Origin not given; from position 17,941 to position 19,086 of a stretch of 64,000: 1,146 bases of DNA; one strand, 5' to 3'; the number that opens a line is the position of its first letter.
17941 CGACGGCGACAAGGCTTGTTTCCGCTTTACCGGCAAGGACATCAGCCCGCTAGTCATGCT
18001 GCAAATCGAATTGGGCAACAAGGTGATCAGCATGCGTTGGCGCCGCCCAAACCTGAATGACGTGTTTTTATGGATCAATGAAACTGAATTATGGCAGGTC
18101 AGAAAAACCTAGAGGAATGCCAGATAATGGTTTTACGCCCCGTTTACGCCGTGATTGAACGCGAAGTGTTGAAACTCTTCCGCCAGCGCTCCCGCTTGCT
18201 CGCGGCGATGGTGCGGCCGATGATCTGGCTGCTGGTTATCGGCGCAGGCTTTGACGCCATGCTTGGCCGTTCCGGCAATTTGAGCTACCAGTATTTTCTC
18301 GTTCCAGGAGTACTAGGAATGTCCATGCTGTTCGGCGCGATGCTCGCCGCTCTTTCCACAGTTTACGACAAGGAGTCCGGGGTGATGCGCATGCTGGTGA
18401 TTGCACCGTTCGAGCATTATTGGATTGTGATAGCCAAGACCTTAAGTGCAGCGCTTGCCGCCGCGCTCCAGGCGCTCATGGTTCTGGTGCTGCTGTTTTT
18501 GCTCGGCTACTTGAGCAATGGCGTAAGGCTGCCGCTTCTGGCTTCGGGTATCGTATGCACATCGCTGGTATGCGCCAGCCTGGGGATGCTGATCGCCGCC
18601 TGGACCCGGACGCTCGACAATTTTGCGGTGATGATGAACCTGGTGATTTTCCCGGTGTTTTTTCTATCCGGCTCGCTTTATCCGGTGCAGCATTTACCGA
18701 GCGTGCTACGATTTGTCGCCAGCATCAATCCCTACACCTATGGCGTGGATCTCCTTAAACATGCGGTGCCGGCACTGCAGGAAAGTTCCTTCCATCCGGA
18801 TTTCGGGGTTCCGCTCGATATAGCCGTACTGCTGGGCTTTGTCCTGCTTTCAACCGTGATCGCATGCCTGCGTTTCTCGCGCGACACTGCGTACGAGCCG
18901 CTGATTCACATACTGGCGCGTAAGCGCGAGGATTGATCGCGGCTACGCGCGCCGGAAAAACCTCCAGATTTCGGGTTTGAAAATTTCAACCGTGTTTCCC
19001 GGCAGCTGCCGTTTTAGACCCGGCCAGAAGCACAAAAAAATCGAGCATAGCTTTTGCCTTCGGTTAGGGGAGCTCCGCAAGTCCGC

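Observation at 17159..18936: ABC-2 transporter overlapping the pqqE stop codon (ATGA)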

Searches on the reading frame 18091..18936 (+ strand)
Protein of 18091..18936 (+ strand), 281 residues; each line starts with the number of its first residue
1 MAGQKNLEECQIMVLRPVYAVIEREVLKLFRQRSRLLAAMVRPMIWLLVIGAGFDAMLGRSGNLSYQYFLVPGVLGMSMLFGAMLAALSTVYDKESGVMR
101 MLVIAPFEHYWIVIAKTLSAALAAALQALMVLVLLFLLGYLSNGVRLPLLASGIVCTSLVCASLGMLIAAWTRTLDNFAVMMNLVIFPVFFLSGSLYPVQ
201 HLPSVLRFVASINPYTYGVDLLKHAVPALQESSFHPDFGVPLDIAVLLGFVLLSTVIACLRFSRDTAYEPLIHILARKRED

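Call 4: search_protein_families(library=ncbifam, proteins=[window:18091-18936:+])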
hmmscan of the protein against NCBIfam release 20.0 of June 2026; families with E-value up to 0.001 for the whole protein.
window:18091-18936:+ (281 aa): 9 families
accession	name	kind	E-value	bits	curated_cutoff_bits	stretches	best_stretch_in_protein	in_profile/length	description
TIGR03861.1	phenyl_ABC_PedC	subfamily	1.9e-45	155.5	241.35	1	19-226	5-221/253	alcohol ABC transporter, permease protein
TIGR01247.1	drrB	subfamily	1e-41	143.2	223.05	1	24-262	1-236/236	daunorubicin resistance ABC transporter membrane protein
TIGR01291.1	nodJ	subfamily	6e-21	75.1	206.65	1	20-261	9-250/253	ABC-2 type transporter, NodJ family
NF011648.0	PRK15066.1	subfamily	4.1e-18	65.9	225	1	19-248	11-241/257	ABC transporter permease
TIGR00025.1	Mtu_efflux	paralog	8.5e-14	51.7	146.9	1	65-266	37-238/238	ABC transporter efflux protein, DrrB family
NF038293.1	permease_SagH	equivalog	3e-12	46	450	1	65-223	176-334/370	SagH family ABC transporter permease subunit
NF033858.1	ABC2_perm_RbbA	equivalog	1.2e-10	40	1050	1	70-224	715-871/909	ribosome-associated ATPase/putative transporter RbbA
TIGR03062.1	pip_yhgE_Cterm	subfamily_domain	1.5e-07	31.3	102.2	1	109-262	58-203/208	YhgE/Pip family protein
TIGR01248.1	drrC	subfamily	0.00024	21.3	165.65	1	80-220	2-143/152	daunorubicin resistance protein C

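Call 6: search_protein_families(library=pfam, proteins=[window:18091-18936:+])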
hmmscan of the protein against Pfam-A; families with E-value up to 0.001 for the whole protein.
window:18091-18936:+ (281 aa): 4 families
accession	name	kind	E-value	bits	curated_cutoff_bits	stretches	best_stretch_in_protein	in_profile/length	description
PF01061.29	ABC2_membrane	-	1.9e-33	116.2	26.9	1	18-222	3-206/211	ABC-2 type transporter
PF12698.13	ABC2_membrane_3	-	1.5e-19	70.7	31.6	1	61-259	155-346/347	ABC-2 family transporter protein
PF12679.13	ABC2_membrane_2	-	6.4e-05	22.8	27.2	1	80-265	80-281/283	ABC-2 family transporter protein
PF13346.12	ABC2_membrane_5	-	0.0002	21.4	25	1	76-202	41-169/205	ABC-2 family transporter protein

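Call 8: find_homologous_proteins(query=window:18091-18936:+)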
Query window:18091-18936:+ (281 aa): 988 proteins with E <= 0.001 among 8000 candidates; the best 120 are listed.
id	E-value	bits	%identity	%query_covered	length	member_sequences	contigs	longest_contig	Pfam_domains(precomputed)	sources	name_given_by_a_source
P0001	1.2e-155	535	93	96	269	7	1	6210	PF13346.13,PF01061.30,PF12698.14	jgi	-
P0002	1.4e-154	531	93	96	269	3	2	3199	PF13346.13,PF01061.30,PF12698.14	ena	-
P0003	2.2e-148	511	89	96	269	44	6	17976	PF01061.30,PF12698.14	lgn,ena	-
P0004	4.9e-147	507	88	96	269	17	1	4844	PF03379.20,PF13346.13,PF01061.30,PF12698.14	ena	-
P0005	2.3e-142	491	86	96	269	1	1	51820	PF03379.20,PF01061.30,PF12698.14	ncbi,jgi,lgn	jgi:ABC-2 type transport system permease protein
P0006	2.6e-139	481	84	96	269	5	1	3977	PF03379.20,PF13346.13,PF01061.30,PF12698.14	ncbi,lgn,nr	ncbi:MAG TPA: ABC transporter permease [Burkholderiales bacterium]|nr:ABC transporter permease [Burk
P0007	9.1e-136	470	90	86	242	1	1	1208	PF13346.13,PF01061.30,PF12698.14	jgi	jgi:ABC-2 type transport system permease protein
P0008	1.1e-122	427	73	95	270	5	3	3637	PF03379.20,PF13346.13,PF12679.14,PF01061.30,PF12698.14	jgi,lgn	jgi:ABC-2 type transport system permease protein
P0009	2.3e-122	426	73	96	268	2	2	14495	PF03379.20,PF12679.14,PF01061.30,PF12698.14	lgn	-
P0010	5.8e-122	424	73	95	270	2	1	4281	PF03379.20,PF12679.14,PF01061.30,PF12698.14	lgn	-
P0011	8.5e-122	424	74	96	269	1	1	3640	PF03379.20,PF13346.13,PF01061.30,PF12698.14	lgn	-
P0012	1.0e-121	424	73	95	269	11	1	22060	PF03379.20,PF12679.14,PF01061.30,PF12698.14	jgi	jgi:ABC-2 type transport system permease protein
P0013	1.5e-121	423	75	95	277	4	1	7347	PF03379.20,PF01061.30,PF12698.14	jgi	-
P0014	2.0e-121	423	73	96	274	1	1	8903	PF03379.20,PF13346.13,PF01061.30,PF12698.14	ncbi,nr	ncbi:MAG: ABC transporter permease [Burkholderiales bacterium]|nr:ABC transporter permease [Burkhold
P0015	3.1e-120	419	72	95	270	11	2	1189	PF03379.20,PF13346.13,PF12679.14,PF01061.30,PF12698.14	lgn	-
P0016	1.4e-117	410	71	95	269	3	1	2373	PF03379.20,PF01061.30,PF12698.14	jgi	jgi:ABC-2 type transport system permease protein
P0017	4.7e-116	405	70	96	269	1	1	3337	PF01061.30,PF12698.14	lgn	-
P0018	1.4e-115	403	71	95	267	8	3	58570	PF12679.14,PF01061.30,PF12698.14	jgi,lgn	jgi:ABC-2 type transport system permease protein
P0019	1.9e-115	403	70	96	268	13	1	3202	PF13346.13,PF12679.14,PF01061.30,PF12698.14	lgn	-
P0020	1.6e-114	400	71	96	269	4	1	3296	PF03379.20,PF01061.30,PF12698.14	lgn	-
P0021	1.7e-114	400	70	95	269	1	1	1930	PF03379.20,PF12679.14,PF01061.30,PF12698.14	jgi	jgi:ABC-2 type transport system permease protein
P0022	3.3e-114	399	71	96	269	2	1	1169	PF03379.20,PF13346.13,PF01061.30,PF12698.14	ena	-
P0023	5.1e-114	398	71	96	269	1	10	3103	PF03379.20,PF13346.13,PF01061.30,PF12698.14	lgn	-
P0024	1.5e-113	397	70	95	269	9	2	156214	PF03379.20,PF13346.13,PF12679.14,PF01061.30,PF12698.14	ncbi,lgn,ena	ncbi:MAG: ABC transporter permease [Burkholderiales bacterium]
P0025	2.5e-113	396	69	95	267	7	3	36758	PF12679.14,PF01061.30,PF12698.14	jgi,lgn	jgi:ABC-2 type transport system permease protein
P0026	6.4e-113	395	70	96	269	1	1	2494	PF03379.20,PF01061.30,PF12698.14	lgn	-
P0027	1.4e-112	394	70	96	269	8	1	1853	PF03379.20,PF01061.30,PF12698.14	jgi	jgi:ABC-2 type transport system permease protein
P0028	1.6e-112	393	70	96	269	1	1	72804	PF03379.20,PF13346.13,PF01061.30,PF12698.14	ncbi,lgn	-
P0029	1.9e-112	393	68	96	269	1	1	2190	PF03379.20,PF01061.30,PF12698.14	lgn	-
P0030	2.0e-112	393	69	95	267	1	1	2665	PF12679.14,PF01061.30,PF12698.14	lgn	-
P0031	3.0e-112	392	70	95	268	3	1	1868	PF01061.30,PF12698.14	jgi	-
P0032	2.8e-111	389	70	96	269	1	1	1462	PF13346.13,PF01061.30,PF12698.14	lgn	-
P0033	5.4e-111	388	70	96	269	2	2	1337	PF01061.30,PF12698.14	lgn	-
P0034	8.9e-111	388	68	95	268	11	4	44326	PF03379.20,PF13346.13,PF12679.14,PF01061.30,PF12698.14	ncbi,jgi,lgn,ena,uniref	ncbi:ABC transporter permease [Pelomicrobium sp.]|jgi:ABC-2 type transport system permease protein|u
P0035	5.0e-110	385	70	95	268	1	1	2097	PF03379.20,PF01061.30,PF12698.14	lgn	-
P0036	5.0e-110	385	70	96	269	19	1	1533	PF03379.20,PF01061.30,PF12698.14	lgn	-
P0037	6.0e-110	385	68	95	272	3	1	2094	PF03379.20,PF12679.14,PF01061.30,PF12698.14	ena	-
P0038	6.3e-110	385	69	95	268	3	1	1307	PF01061.30,PF12698.14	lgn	-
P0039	6.6e-110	385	68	96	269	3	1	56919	PF01061.30,PF12698.14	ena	-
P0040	9.5e-110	384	68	96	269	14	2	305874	PF01061.30,PF12698.14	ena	-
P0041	1.2e-109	384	67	95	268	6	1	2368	PF03379.20,PF13346.13,PF12679.14,PF01061.30,PF12698.14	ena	-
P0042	2.2e-109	383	70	96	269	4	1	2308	PF03379.20,PF12679.14,PF01061.30,PF12730.14,PF12698.14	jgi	jgi:ABC-2 type transport system permease protein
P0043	2.4e-109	383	69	95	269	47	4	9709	PF03379.20,PF13346.13,PF01061.30,PF12698.14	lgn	-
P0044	2.6e-109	383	69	95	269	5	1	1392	PF13346.13,PF01061.30,PF12698.14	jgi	jgi:ABC-2 type transport system permease protein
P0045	3.0e-109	383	67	96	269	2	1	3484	PF01061.30,PF12698.14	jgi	jgi:ABC-2 type transport system permease protein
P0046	3.8e-109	382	68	95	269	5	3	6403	PF03379.20,PF13346.13,PF01061.30,PF12698.14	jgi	jgi:ABC-2 type transport system permease protein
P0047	4.0e-109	382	69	95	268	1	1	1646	PF03379.20,PF01061.30,PF12698.14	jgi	jgi:ABC-2 type transport system permease protein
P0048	5.0e-109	382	68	96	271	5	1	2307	PF01061.30,PF12698.14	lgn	-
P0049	6.4e-109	382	69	96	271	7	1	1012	PF01061.30,PF12698.14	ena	-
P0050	8.0e-109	381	68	95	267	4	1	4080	PF01061.30,PF12698.14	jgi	jgi:ABC-2 type transport system permease protein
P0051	8.1e-109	381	69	95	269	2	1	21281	PF01061.30,PF12698.14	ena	-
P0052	8.5e-109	381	68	96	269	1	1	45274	PF03379.20,PF01061.30,PF12698.14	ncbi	-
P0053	8.6e-109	381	64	97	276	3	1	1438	PF03379.20,PF01061.30,PF12698.14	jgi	jgi:ABC-2 type transport system permease protein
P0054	9.9e-109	381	69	96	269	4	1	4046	PF13346.13,PF01061.30,PF12698.14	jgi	jgi:ABC-2 type transport system permease protein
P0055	2.0e-108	380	67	95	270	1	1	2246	PF03379.20,PF13346.13,PF01061.30,PF12698.14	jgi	-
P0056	2.5e-108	380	67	96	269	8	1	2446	PF01061.30,PF12698.14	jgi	jgi:ABC-2 type transport system permease protein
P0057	3.0e-108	379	67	96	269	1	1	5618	PF03379.20,PF01061.30,PF12698.14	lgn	-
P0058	3.2e-108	379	69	96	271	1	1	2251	PF01061.30,PF12698.14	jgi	jgi:ABC-2 type transport system permease protein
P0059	4.2e-108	379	68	95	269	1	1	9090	PF03379.20,PF01061.30,PF12698.14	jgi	jgi:ABC-2 type transport system permease protein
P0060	4.7e-108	379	67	96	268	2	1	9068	PF01061.30,PF12698.14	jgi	jgi:ABC-2 type transport system permease protein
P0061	7.1e-108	378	69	96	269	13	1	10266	PF01061.30,PF12698.14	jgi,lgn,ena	jgi:ABC-2 type transport system permease protein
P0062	8.1e-108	378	66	94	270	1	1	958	PF03379.20,PF13346.13,PF01061.30,PF12698.14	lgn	-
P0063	1.1e-107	378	67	94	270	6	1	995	PF03379.20,PF01061.30,PF12698.14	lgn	-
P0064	1.2e-107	377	67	94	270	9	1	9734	PF03379.20,PF13346.13,PF01061.30,PF12698.14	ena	-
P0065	1.3e-107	377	67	95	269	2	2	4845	PF03379.20,PF01061.30,PF12698.14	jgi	jgi:ABC-2 type transport system permease protein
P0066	1.3e-107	377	67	96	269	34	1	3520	PF03379.20,PF01061.30,PF12698.14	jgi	jgi:ABC-2 type transport system permease protein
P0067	1.9e-107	377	68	95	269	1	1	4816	PF13346.13,PF01061.30,PF12698.14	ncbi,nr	ncbi:MAG TPA: ABC transporter permease [Steroidobacteraceae bacterium]|nr:ABC transporter permease [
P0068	1.9e-107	377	67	96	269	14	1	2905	PF01061.30,PF12698.14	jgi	jgi:ABC-2 type transport system permease protein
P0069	3.3e-107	376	65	96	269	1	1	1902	PF03379.20,PF12679.14,PF01061.30,PF12698.14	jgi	jgi:ABC-2 type transport system permease protein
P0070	3.5e-107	376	67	94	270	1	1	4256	PF03379.20,PF13346.13,PF01061.30,PF12698.14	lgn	-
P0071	3.6e-107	376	65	95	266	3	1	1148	PF03379.20,PF01061.30,PF12698.14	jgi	-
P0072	4.1e-107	376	67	95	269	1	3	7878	PF01061.30,PF12698.14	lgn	-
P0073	4.1e-107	376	67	94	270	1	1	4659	PF03379.20,PF01061.30,PF12698.14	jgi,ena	-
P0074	5.4e-107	375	68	96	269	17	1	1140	PF03379.20,PF01061.30,PF12698.14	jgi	jgi:ABC-2 type transport system permease protein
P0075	5.7e-107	375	67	96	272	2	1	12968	PF03379.20,PF01061.30,PF12698.14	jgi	jgi:ABC-2 type transport system permease protein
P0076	6.2e-107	375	64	96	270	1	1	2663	PF03379.20,PF01061.30,PF12698.14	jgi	jgi:ABC-2 type transport system permease protein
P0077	6.7e-107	375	67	94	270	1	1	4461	PF03379.20,PF01061.30,PF12698.14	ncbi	-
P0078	7.2e-107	375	67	96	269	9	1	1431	PF01061.30,PF12698.14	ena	-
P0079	9.0e-107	375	69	96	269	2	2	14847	PF01061.30,PF12698.14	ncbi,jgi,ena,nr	ncbi:MAG TPA: ABC transporter permease [Steroidobacteraceae bacterium]|nr:ABC transporter permease [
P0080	1.2e-106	374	66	95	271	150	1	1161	PF01061.30,PF12698.14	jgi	-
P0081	1.8e-106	374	67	94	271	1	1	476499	PF03379.20,PF01061.30,PF12698.14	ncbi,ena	-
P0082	2.1e-106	373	67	95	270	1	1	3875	PF03379.20,PF01061.30,PF12698.14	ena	-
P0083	2.3e-106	373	67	94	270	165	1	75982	PF03379.20,PF13346.13,PF01061.30,PF12698.14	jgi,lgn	jgi:ABC-2 type transport system permease protein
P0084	2.3e-106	373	67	94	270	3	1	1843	PF03379.20,PF13346.13,PF01061.30,PF12698.14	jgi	jgi:ABC-2 type transport system permease protein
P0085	3.7e-106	373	68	96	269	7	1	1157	PF01061.30,PF12698.14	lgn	-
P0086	5.1e-106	372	66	95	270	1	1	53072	PF13346.13,PF12679.14,PF01061.30,PF12698.14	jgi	jgi:ABC-2 type transport system permease protein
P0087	5.1e-106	372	69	93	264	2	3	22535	PF01061.30,PF12698.14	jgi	-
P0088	5.8e-106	372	67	94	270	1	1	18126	PF03379.20,PF01061.30,PF12698.14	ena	-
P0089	6.1e-106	372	67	95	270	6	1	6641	PF03379.20,PF12679.14,PF01061.30,PF12698.14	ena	-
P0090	6.4e-106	372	67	95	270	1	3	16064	PF03379.20,PF12679.14,PF01061.30,PF12698.14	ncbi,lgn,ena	-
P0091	6.8e-106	372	67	94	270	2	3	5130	PF03379.20,PF13346.13,PF01061.30,PF12698.14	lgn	-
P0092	7.3e-106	372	67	95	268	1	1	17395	PF01061.30,PF12698.14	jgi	jgi:ABC-2 type transport system permease protein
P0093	7.5e-106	372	67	95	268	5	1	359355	PF01061.30,PF12698.14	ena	-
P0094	8.0e-106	371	67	94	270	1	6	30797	PF03379.20,PF01061.30,PF12698.14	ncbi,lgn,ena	-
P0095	8.2e-106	371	67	94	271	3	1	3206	PF03379.20,PF01061.30,PF12698.14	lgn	-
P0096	8.3e-106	371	67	94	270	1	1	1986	PF03379.20,PF01061.30,PF12698.14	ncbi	-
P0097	9.6e-106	371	67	96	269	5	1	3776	PF01061.30,PF12698.14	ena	-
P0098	1.2e-105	371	68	94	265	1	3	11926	PF01061.30,PF12698.14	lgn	-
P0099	1.7e-105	370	67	95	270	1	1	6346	PF03379.20,PF12679.14,PF01061.30,PF12698.14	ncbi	-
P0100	1.8e-105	370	66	94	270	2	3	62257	PF03379.20,PF13346.13,PF01061.30,PF12698.14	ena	-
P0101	1.9e-105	370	66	95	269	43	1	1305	PF01061.30,PF12698.14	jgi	jgi:ABC-2 type transport system permease protein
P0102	2.3e-105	370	66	94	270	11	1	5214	PF03379.20,PF13346.13,PF12679.14,PF01061.30,PF12698.14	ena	-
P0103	2.8e-105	370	65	96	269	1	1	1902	PF01061.30,PF12698.14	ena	-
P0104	2.9e-105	370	67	96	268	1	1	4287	PF12679.14,PF01061.30,PF12698.14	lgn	-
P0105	3.0e-105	370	65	96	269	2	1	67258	PF03379.20,PF13346.13,PF12679.14,PF01061.30,PF12698.14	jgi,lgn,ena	-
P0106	3.1e-105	370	65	95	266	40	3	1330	PF03379.20,PF01061.30,PF12698.14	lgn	-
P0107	4.4e-105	369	67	95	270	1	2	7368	PF03379.20,PF12679.14,PF01061.30,PF12698.14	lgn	-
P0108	4.9e-105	369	66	96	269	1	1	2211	PF03379.20,PF01061.30,PF12698.14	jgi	jgi:ABC-2 type transport system permease protein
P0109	5.0e-105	369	65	95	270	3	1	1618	PF03379.20,PF01061.30,PF12698.14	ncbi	ncbi:MAG TPA: ABC transporter permease [Steroidobacteraceae bacterium]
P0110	5.1e-105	369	66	94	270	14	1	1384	PF03379.20,PF13346.13,PF01061.30,PF12698.14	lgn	-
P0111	5.2e-105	369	68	94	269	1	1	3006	PF03379.20,PF13346.13,PF01061.30,PF12698.14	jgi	jgi:ABC-2 type transport system permease protein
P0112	5.5e-105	369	66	94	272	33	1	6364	PF03379.20,PF01061.30,PF12698.14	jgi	-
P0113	9.1e-105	368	65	95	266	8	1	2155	PF03379.20,PF01061.30,PF12698.14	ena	-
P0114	1.0e-104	368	65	96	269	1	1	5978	PF03379.20,PF13346.13,PF12679.14,PF01061.30,PF12698.14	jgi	jgi:ABC-2 type transport system permease protein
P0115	1.1e-104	368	66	95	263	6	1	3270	PF03379.20,PF13346.13,PF12679.14,PF01061.30,PF12698.14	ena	-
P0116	1.2e-104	368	66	94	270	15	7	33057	PF03379.20,PF01061.30,PF12698.14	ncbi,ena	-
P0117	1.2e-104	368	65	94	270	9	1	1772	PF03379.20,PF13346.13,PF12679.14,PF01061.30,PF12698.14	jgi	jgi:ABC-2 type transport system permease protein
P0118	1.5e-104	367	64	95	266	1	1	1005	PF03379.20,PF12679.14,PF01061.30,PF12698.14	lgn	-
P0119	1.5e-104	367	67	94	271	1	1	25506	PF03379.20,PF01061.30,PF12698.14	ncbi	-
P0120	1.6e-104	367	66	95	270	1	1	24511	PF03379.20,PF12679.14,PF01061.30,PF12698.14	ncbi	-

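Call 14: find_related_loci(query=A1, collection=genome_contigs, flank=10000)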
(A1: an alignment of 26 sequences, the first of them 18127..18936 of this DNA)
Query A1 (269 aa) in genome_contigs; peptide patterns used: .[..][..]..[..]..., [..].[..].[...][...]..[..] (x = any residue, [..] = any of these).
422 stretches matched a pattern; 368 encode a relative of the query (tblastn E <= 1e-3); the best 80 are kept; 80 distinct loci.
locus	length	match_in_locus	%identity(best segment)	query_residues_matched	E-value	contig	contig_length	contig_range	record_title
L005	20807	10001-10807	93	1-269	3e-148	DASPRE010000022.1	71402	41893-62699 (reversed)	MAG TPA_asm: Burkholderiales bacterium isolate SMAG_U12217 k141_1405576, whole genome shotgun sequence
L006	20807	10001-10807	90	1-269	3e-145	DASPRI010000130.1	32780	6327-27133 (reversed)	MAG TPA_asm: Burkholderiales bacterium isolate SMAG_U12221 k141_1486369, whole genome shotgun sequence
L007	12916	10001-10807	89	1-269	2e-144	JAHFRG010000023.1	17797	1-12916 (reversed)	MAG: Betaproteobacteria bacterium isolate nzgw569 NODE_3050_length_17798_cov_10.654297, whole genome shotgun sequence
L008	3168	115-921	88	1-269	5e-150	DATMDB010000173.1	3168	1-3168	MAG TPA_asm: Burkholderiales bacterium isolate SMAG_U13397 k141_364739, whole genome shotgun sequence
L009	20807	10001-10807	88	1-269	3e-143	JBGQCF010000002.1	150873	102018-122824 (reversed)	MAG: Gammaproteobacteria bacterium isolate OBJ2_061818_110_47 k141_318420_length_150873_cov_44.6951, whole genome shotgu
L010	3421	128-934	86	1-269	4e-146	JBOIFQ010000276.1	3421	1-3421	MAG: Burkholderiales bacterium isolate H1-B1_metabat2.bin.84 k127_2279762, whole genome shotgun sequence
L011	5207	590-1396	88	1-269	2e-141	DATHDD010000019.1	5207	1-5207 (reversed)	MAG TPA_asm: Burkholderiales bacterium isolate SMAG_U12384 k141_191748, whole genome shotgun sequence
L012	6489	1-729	88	27-269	2e-126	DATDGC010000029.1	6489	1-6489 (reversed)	MAG TPA_asm: Burkholderiales bacterium isolate SMAG_U242 k141_170830, whole genome shotgun sequence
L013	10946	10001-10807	72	1-269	1e-123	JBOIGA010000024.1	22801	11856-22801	MAG: Burkholderiales bacterium isolate SD8061_metabat2.bin.3 NODE_243_length_22801_cov_1.286584, whole genome shotgun se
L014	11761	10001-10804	69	1-269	1e-122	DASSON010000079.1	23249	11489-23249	MAG TPA_asm: Burkholderiales bacterium isolate SMAG_U1253 k141_540096, whole genome shotgun sequence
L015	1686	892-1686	69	1-266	3e-130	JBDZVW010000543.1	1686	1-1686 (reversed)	MAG: Betaproteobacteria bacterium isolate PE_soil8 NODE_45265_length_1686, whole genome shotgun sequence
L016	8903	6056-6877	73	1-269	4e-116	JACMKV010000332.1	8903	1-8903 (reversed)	MAG: Burkholderiales bacterium isolate ES-bin-258 ES-bin-258-contig-k141_8927589, whole genome shotgun sequence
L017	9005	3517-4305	71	4-266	6e-116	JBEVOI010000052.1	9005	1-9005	MAG: Burkholderiales bacterium isolate T4R6BO.64.metabat2 T4R6BO.64.metabat2_k133_2040714, whole genome shotgun sequence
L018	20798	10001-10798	70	1-266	2e-115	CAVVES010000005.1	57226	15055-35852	MAG: uncultured beta proteobacterium isolate MFD02242.bin.2.245 genome assembly, contig: contig_18537, whole genome shot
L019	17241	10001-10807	70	1-269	2e-113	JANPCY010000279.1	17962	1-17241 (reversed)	MAG: Steroidobacteraceae bacterium isolate VAR_78_metabat_449_sub VAR_78_k141_243027, whole genome shotgun sequence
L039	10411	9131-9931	66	1-267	5e-105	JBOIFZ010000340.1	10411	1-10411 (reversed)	MAG: Burkholderiales bacterium isolate H1-B1_metabat2.bin.59_sub k127_209059, whole genome shotgun sequence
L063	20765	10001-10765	60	1-255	1e-100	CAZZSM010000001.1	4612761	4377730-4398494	MAG: Candidatus Entotheonella sp. DD2 isolate Candidatus Entotheonella baccata DD2 genome assembly, contig: DD2_1, whole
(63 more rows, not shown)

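Call 33: search_dna_similar(query=window:18127-18936:+, collection=plasmids, mode=protein, max_rows=30)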
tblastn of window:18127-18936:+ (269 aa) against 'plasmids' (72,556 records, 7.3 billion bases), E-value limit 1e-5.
Records with a match: 334; places in all: 337; records where one place covers at least 80% of the query: 34.
Best place of each record, by identity: <60% 334.
By first word of the organism name: Sinorhizobium 126; Rhizobium 71; Pseudosulfitobacter 40; Azospirillum 14; Phaeobacter 7; Mesorhizobium 7; Sulfitobacter 5; Streptomyces 5; Phyllobacterium 4; Neorhizobium 4; and 35 more.
By predicted mobility (MOB-suite, as given by PLSDB): non-mobilizable 141; conjugative 128; mobilizable 65.
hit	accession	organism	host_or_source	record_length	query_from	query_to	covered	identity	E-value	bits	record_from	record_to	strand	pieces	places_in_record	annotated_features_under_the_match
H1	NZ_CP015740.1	Shinella sp. HZN7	-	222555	8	266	96%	35.9%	3e-29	123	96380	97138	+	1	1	ABC transporter permease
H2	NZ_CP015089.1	Salipiger abyssi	single cell,marine seawater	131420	6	214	78%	40.4%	3e-32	132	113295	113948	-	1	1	ABC transporter permease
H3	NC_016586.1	Azospirillum lipoferum 4B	-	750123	8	251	91%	34.5%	8e-29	122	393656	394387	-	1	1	ABC transporter permease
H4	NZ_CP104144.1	Rhizobium sullae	Sulla coronaria,cell culture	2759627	8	269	97%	32.1%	4e-29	122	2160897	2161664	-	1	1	record has no annotation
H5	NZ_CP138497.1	Variovorax boronicumulans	Legume root,PacBio whole genome assembly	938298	8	247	89%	34.7%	5e-30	125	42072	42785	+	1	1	ABC transporter permease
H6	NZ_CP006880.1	Rhizobium gallicum bv. gallicum R602sp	Phaseolus vulgaris,whole ...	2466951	8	268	97%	31.9%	5e-23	105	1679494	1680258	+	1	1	record has no annotation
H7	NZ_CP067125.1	Paracoccus alcaliphilus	whole organism,soil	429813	8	241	87%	35.5%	2e-29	124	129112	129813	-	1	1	ABC transporter permease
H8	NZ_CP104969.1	Phyllobacterium zundukense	Vicia costata,cell culture,root nodule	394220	8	269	97%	31.7%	6e-29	122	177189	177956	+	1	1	ABC transporter permease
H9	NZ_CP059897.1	Ciceribacter thiooxidans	mixed culture,soil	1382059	8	221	80%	38.6%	2e-30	127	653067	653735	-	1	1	none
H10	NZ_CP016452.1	Sinorhizobium sp. RAC02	Microbial isolate,Algal phycosphere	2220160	8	216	78%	39.5%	5e-30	125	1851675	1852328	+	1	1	none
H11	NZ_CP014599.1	Salipiger sp. CCB-MM3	mangrove soil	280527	8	214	77%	39.8%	3e-31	129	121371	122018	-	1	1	ABC transporter permease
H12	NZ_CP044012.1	Sinorhizobium sp. BG8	Prosopis cineraria,pure bacterial ...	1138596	8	268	97%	31.5%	1e-28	121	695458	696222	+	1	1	none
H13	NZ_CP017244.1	Rhizobium etli 8C-3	Phaseolus vulgaris,cell culture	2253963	8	268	97%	31.5%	3e-22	102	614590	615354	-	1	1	record has no annotation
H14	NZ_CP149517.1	Thioclava sp. GXIMD4215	pure culture,mangrove soil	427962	3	214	79%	38.5%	4e-31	129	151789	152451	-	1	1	ABC transporter permease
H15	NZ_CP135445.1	Thioclava sp. FTW29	-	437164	3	214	79%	38.5%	4e-31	129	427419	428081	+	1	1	ABC transporter permease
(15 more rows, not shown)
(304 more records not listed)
